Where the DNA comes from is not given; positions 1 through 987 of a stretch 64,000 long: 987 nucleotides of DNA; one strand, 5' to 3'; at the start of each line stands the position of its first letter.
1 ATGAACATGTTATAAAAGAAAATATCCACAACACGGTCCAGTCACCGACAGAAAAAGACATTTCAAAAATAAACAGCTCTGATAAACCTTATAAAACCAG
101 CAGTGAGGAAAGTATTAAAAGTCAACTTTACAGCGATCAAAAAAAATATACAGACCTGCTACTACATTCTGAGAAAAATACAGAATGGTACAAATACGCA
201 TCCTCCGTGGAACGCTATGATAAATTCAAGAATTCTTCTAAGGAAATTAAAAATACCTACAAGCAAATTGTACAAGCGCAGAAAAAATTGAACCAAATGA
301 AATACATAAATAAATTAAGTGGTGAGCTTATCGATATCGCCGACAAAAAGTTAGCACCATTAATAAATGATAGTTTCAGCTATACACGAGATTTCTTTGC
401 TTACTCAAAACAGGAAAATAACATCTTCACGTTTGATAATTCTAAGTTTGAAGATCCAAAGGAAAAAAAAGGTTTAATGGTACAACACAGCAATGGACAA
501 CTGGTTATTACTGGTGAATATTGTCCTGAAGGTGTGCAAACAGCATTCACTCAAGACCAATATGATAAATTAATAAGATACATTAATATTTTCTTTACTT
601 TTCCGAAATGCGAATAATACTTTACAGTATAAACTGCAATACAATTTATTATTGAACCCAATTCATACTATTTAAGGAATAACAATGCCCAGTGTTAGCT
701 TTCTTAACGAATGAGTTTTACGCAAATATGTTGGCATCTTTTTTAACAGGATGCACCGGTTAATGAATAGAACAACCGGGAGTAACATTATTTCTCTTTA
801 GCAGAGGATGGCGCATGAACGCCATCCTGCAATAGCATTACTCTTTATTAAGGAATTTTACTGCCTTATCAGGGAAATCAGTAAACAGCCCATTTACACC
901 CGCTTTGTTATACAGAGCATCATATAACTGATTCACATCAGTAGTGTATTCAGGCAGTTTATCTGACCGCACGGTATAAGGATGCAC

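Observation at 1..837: AT-rich unknown gene at the 5' edge, downstream of glpQ, that looks foreign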

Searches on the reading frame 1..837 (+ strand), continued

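Call 53: list_cluster_members(proteins=[P0016, P0002, P0003, L002:4446-5513:+])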
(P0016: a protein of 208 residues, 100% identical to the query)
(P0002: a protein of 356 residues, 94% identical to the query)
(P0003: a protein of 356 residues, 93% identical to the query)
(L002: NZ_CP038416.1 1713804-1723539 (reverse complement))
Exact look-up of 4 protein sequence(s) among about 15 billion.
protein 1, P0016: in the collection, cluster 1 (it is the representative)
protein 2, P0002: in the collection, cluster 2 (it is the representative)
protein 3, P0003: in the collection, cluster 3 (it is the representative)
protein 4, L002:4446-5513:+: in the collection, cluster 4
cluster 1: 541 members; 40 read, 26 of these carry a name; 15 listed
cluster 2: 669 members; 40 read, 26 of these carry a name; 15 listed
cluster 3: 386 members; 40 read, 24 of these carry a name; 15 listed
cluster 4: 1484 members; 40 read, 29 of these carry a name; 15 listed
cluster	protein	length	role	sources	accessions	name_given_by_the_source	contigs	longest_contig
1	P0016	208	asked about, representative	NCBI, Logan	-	-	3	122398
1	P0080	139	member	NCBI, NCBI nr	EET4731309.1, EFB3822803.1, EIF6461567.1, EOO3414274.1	hypothetical protein LFX70_004560, partial [Escherichia coli] | hypothetical protein [Escherichia coli]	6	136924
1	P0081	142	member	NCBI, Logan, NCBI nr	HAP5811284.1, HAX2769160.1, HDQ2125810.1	TPA: hypothetical protein JXD51_002206 [Escherichia coli] | hypothetical protein [Escherichia coli]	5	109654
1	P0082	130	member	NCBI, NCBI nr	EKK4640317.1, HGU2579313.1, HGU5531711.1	TPA: hypothetical protein IMF90_005470, partial [Escherichia coli] | hypothetical protein [Escherichia coli]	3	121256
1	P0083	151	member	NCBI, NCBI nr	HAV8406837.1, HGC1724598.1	TPA: hypothetical protein ACIX34_000318, partial [Escherichia coli] | hypothetical protein [Escherichia coli]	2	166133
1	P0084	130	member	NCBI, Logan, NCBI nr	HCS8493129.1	TPA: hypothetical protein OSY68_004954, partial [Escherichia coli] | hypothetical protein [Escherichia coli]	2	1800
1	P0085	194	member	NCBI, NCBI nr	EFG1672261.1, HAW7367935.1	TPA: hypothetical protein JLD89_000878, partial [Escherichia coli] | hypothetical protein [Escherichia coli]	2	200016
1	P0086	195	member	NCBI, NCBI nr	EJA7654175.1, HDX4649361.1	hypothetical protein MU158_004744, partial [Escherichia coli] | hypothetical protein [Escherichia coli]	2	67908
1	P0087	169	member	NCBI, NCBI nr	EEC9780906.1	hypothetical protein EC382_RS23820, partial [Escherichia coli] | hypothetical protein [Escherichia coli]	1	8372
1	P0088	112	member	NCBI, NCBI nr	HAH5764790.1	TPA: hypothetical protein GXC47_23760, partial [Escherichia coli] | hypothetical protein [Escherichia coli]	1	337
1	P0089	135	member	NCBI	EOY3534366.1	hypothetical protein ACP38Q_005231, partial [Escherichia coli]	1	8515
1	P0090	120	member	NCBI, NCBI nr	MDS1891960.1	hypothetical protein QSI34_26140, partial [Escherichia coli] | hypothetical protein [Escherichia coli]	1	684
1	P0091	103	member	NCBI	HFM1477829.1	TPA: hypothetical protein ACG6IX_005340, partial [Escherichia coli]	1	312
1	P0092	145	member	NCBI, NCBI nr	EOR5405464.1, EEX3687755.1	hypothetical protein D1I94_RS05770, partial [Escherichia coli] | hypothetical protein [Escherichia coli]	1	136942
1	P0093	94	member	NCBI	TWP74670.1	hypothetical protein FQ916_28515, partial [Escherichia coli]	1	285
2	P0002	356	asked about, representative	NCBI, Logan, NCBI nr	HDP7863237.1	TPA: hypothetical protein P7B10_000075 [Escherichia coli] | hypothetical protein [Escherichia coli]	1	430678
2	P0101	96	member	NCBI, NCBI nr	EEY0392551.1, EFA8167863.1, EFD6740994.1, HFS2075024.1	hypothetical protein C3F70_004730, partial [Escherichia coli] | hypothetical protein [Escherichia coli O157:H7]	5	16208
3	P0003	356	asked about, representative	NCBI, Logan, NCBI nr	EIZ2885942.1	hypothetical protein MO083_000668 [Escherichia coli] | hypothetical protein [Escherichia coli]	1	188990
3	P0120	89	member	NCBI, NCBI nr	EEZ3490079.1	hypothetical protein DEN35_004641, partial [Escherichia coli O157:H7] | hypothetical protein [Escherichia coli O157:H7]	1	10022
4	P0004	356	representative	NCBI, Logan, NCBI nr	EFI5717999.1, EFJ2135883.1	hypothetical protein GW236_00440 [Escherichia coli] | hypothetical protein [Escherichia coli]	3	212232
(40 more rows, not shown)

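Call 54: fold_search(model_id=the predicted structure, library=pdb)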
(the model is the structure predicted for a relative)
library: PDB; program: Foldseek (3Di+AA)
matches with E <= 10: 574; with E <= 0.001: 0
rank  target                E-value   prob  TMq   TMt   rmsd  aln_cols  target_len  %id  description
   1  4e81_B                4.6e-02  0.60  0.12  0.19  15.6       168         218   10  Crystal structure of the substrate binding domain of E.coli DnaK in complex with a short apidaecin peptide (released 2012-05-30)
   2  3dpo_A                5.2e-02  0.63  0.12  0.19  13.3       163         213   10  Crystal structure of the substrate binding domain of E. coli DnaK in complex with a short pyrrhocoricin-derived inhibi (released 2009-03-10)
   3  4ezn_A                5.9e-02  0.60  0.12  0.19  12.6       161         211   10  Crystal structure of the substrate binding domain of E.coli DnaK in complex with pyrrhocoricin (released 2013-04-17)
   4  8glv_Eb               6.3e-02  0.20  0.15  0.05  35.1       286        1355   12  96-nm repeat unit of doublet microtubules from Chlamydomonas reinhardtii flagella (released 2023-05-31)
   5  4jnf                  8.0e-02  0.47  0.12  0.19  15.3       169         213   11  Allosteric opening of the polypeptide-binding site when an Hsp70 binds ATP (released 2013-05-29)
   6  4ezy_A                8.0e-02  0.35  0.11  0.16  15.5       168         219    8  Crystal structure of the substrate binding domain of E.coli DnaK in complex with the designer peptide NRLILTG (released 2013-04-17)
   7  4r5k_B                1.0e-01  0.33  0.11  0.16  16.0       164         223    9  Crystal structure of the DnaK C-terminus (Dnak-SBD-B) (released 2014-09-10)
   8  4ezq_A                1.5e-01  0.30  0.12  0.18  15.1       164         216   10  Crystal structure of the substrate binding domain of E.coli DnaK in complex with the C-terminal part of pyrrhocoricin  (released 2013-04-17)
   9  4ezp_B                1.6e-01  0.38  0.12  0.19  13.8       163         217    8  Crystal structure of the substrate binding domain of E.coli DnaK in complex with A3-APO(residues 1 to 20) (released 2013-04-17)
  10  4r5g_B                1.7e-01  0.25  0.11  0.17  14.8       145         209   13  Crystal structure of the DnaK C-terminus with the inhibitor PET-16 (released 2014-09-10)
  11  4r5i_A                1.9e-01  0.35  0.12  0.19  14.8       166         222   10  Crystal structure of the DnaK C-terminus with the substrate peptide NRLLLTG (released 2014-09-10)
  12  8zkr_D                2.1e-01  0.28  0.17  0.14  22.8       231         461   10  Structure of Polycystin-1/Polycystin-2 complex with phosphatidic acid bound (released 2025-05-21)
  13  1dkz_A                2.4e-01  0.23  0.12  0.17  12.6       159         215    9  THE SUBSTRATE BINDING DOMAIN OF DNAK IN COMPLEX WITH A SUBSTRATE PEPTIDE, DETERMINED FROM TYPE 1 NATIVE CRYSTALS (released 1996-12-07)
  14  6a70_G                2.4e-01  0.23  0.17  0.14  22.3       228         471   12  Structure of the human PKD1/PKD2 complex (released 2018-08-15)
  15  8zl8_C                2.5e-01  0.11  0.13  0.10  25.0       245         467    8  Structure of Polycystin-1/Polycystin-2 complex with 7b,27-DHC (released 2025-11-26)
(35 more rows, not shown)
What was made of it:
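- On Any Pfam / NCBIfam / PHROG family or solved structure: Foldseek on the low-confidence model gave a best E of 0.046 with TM below 0.2 (call 54).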

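Call 67: search_dna_similar(query=L001:14547-15614:+, collection=phages, mode=protein, max_rows=10, max_evalue=0.01)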
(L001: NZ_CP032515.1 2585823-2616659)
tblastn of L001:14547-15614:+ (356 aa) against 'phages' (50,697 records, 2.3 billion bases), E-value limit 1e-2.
No match.

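Call 77: find_homologous_proteins(query=L001:13203-14078:+, max_evalue=1e-40)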
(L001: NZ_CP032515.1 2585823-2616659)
Query L001:13203-14078:+ (292 aa): 65 proteins with E <= 1e-40 among 2342 candidates.
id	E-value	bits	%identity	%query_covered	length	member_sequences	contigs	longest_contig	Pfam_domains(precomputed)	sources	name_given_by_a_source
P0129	6.7e-187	637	100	100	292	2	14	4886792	PF00126.34,PF03466.26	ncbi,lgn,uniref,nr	ncbi:LysR family transcriptional regulator [Escherichia coli]|uniref:LysR family transcriptional reg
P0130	5.4e-185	631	99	100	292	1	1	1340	PF00126.34,PF03466.26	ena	-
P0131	2.5e-183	626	98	100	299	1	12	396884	PF00126.34,PF03466.26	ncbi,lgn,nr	ncbi:LysR family transcriptional regulator [Escherichia coli]|nr:LysR family transcriptional regulat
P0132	6.9e-183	624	98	100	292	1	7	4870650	PF00126.34,PF03466.26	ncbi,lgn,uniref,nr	ncbi:TPA: LysR family transcriptional regulator [Escherichia coli]|uniref:LysR family transcriptiona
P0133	1.2e-182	623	98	100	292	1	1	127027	PF00126.34,PF03466.26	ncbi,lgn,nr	ncbi:LysR family transcriptional regulator [Escherichia coli]|nr:LysR family transcriptional regulat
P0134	2.5e-182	622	98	100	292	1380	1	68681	PF00126.34,PF03466.26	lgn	-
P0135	7.1e-180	614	97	100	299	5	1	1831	PF00126.34,PF03466.26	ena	-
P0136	3.1e-169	579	90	100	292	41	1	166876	PF00126.34,PF03466.26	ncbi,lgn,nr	ncbi:LysR family transcriptional regulator [Escherichia albertii]|nr:LysR family transcriptional reg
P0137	9.3e-157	539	84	99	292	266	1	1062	PF00126.34,PF03466.26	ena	-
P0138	1.3e-152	525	100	82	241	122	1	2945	PF00126.34,PF03466.26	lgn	-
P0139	4.7e-150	517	81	99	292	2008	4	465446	PF00126.34,PF03466.26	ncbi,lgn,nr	ncbi:LysR family transcriptional regulator [Salmonella enterica]|nr:LysR family transcriptional regu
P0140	2.7e-145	501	79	100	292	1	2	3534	PF00126.34,PF03466.26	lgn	-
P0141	1.6e-144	498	78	100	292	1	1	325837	PF00126.34,PF03466.26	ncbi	ncbi:TPA: LysR family transcriptional regulator [Citrobacter freundii]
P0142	5.8e-143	493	77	100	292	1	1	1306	PF00126.34,PF03466.26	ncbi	ncbi:MAG: LysR family transcriptional regulator [Hafnia sp.]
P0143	8.0e-143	493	77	100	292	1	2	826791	PF00126.34,PF03466.26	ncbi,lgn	ncbi:TPA: LysR family transcriptional regulator [Citrobacter gillenii]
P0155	1.3e-139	482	76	100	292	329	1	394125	PF00126.34,PF03466.26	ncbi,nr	ncbi:transcriptional regulator [Citrobacter freundii]|nr:transcriptional regulator [Citrobacter freu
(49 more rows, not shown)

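Call 78: find_encoding_contigs(protein=P0136, flank=5000, max_places=1)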
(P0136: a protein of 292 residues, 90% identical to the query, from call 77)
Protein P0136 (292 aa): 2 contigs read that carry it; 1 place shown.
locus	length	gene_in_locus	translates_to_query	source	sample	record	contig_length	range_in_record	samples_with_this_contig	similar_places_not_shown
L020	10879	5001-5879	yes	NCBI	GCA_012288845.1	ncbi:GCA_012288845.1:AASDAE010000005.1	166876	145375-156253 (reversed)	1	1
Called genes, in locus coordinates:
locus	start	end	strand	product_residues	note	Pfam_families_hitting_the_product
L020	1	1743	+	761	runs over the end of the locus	PF03477:ATP-cone, PF00317:Ribonuc_red_lgN, PF02867:Ribonuc_red_lgC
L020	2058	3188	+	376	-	PF00268:Ribonuc_red_sm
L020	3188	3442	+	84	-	PF00111:Fer2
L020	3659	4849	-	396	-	PF07690:MFS_1, PF00083:Sugar_tr (weak), PF07690:MFS_1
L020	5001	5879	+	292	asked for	PF00126:HTH_1, PF03466:LysR_substrate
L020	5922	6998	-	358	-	PF03009:GDPD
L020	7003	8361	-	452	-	PF07690:MFS_1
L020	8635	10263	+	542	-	PF00890:FAD_binding_2 (faint), PF01266:DAO, PF01494:FAD_binding_3 (weak), PF12831:FAD_oxidored (weak), PF04324:Fer2_BFD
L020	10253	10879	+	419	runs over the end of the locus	PF00890:FAD_binding_2, PF01266:DAO (faint)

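Call 79: find_encoding_contigs(protein=P0139, flank=5000, max_places=1)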
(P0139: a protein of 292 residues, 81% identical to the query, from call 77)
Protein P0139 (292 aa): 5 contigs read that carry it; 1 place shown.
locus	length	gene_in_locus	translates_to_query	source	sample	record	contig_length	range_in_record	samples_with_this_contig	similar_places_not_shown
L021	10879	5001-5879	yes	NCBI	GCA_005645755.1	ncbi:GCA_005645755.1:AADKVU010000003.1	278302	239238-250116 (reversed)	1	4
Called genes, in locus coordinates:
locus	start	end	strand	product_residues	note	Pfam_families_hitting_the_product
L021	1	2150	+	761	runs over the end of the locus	PF03477:ATP-cone, PF00317:Ribonuc_red_lgN, PF02867:Ribonuc_red_lgC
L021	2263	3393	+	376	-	PF00268:Ribonuc_red_sm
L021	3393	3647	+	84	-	PF00111:Fer2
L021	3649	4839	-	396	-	PF07690:MFS_1, PF00083:Sugar_tr, PF07690:MFS_1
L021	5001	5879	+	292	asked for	PF00126:HTH_1, PF03466:LysR_substrate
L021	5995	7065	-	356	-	PF03009:GDPD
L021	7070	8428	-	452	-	PF07690:MFS_1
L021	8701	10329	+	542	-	PF00890:FAD_binding_2 (faint), PF01266:DAO, PF01494:FAD_binding_3 (faint), PF12831:FAD_oxidored (faint), PF04324:Fer2_BFD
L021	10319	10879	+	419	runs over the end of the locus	PF00890:FAD_binding_2, PF01266:DAO (faint)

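Call 80: find_encoding_contigs(protein=P0155, flank=5000, max_places=1)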
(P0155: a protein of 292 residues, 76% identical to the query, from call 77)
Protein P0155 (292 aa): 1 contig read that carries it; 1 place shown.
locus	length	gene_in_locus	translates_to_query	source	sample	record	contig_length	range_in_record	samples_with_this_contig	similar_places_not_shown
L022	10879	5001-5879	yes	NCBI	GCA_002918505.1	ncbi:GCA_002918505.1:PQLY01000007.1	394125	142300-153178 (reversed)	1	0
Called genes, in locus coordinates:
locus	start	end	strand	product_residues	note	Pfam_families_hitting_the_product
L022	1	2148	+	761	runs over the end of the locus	PF03477:ATP-cone, PF00317:Ribonuc_red_lgN, PF02867:Ribonuc_red_lgC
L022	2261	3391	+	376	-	PF00268:Ribonuc_red_sm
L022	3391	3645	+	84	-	PF00111:Fer2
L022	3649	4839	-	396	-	PF07690:MFS_1, PF00083:Sugar_tr, PF07690:MFS_1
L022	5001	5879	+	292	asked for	PF00126:HTH_1, PF03466:LysR_substrate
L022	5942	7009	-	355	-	PF03009:GDPD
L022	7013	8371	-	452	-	PF07690:MFS_1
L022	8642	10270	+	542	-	PF00890:FAD_binding_2 (faint), PF01266:DAO, PF01494:FAD_binding_3 (faint), PF12831:FAD_oxidored (faint), PF04324:Fer2_BFD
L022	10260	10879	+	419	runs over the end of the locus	PF00890:FAD_binding_2, PF01266:DAO (weak)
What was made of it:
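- On Horizontally acquired insertion: E. albertii, Salmonella and Citrobacter have LysR next to glpQ (calls 78-80).
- Closest known: O157:H7 O-island 97. Different: MFS and LysR are ancestral enterobacterial genes lost by deletion in K-12 (calls 77-80), whereas the orphan segment is a true insertion.
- Insertion polarity: LysR orthologs in E. albertii (90%), Salmonella (81%) and Citrobacter (77%) (call 77) lie directly next to glpQ (calls 78-80).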
